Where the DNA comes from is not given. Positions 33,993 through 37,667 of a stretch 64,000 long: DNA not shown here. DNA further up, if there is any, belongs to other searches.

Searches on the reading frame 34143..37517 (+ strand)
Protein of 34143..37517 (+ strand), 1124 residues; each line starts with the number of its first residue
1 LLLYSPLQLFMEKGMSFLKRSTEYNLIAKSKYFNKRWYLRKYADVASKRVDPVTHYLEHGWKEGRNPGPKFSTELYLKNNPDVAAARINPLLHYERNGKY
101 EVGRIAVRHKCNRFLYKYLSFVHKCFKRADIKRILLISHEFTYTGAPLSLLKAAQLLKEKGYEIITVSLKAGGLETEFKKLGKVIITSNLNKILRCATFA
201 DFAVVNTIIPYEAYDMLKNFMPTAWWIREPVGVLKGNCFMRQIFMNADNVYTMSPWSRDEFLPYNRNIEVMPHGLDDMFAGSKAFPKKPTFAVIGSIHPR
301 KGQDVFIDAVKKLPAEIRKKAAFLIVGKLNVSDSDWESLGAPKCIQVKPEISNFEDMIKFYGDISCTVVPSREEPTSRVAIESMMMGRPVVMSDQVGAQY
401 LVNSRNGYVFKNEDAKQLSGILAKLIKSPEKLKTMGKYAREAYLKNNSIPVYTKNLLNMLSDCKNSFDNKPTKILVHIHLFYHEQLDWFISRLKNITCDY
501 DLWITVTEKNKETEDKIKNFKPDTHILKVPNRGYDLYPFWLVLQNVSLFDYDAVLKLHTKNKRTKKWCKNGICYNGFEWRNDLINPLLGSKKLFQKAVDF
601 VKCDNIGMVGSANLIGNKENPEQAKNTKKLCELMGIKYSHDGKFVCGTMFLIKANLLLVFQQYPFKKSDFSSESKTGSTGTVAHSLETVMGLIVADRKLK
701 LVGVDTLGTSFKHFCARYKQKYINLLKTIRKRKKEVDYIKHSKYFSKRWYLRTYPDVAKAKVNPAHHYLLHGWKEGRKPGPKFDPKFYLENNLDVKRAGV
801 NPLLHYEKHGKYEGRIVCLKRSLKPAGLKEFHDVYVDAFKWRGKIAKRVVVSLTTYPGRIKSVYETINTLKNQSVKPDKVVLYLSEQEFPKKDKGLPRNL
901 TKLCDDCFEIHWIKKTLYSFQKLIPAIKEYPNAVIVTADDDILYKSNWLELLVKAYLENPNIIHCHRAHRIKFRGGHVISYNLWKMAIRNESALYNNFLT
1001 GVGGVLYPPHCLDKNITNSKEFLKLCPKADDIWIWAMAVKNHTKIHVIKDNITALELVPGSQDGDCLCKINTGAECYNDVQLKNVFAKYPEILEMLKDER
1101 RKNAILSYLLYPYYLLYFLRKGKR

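Call 70: search_protein_families(library=pfam, proteins=[window:34143-37517:+], max_evalue=0.0001)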
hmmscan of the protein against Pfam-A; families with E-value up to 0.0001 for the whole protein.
window:34143-37517:+ (1124 aa): 4 families
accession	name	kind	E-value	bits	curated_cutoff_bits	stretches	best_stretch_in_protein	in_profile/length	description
PF00534.26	Glycos_transf_1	-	1.1e-25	90.6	26.4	1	281-441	8-171/172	Glycosyl transferases group 1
PF05045.17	RgpF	-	1.9e-25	90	25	1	458-698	255-502/503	Rhamnan synthesis protein F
PF13692.12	Glyco_trans_1_4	-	7.5e-21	75.3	27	1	289-427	2-141/142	Glycosyl transferases group 1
PF16994.11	Glyco_trans_4_5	-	2.1e-15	57.3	26.6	1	132-229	3-107/172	Glycosyl-transferase family 4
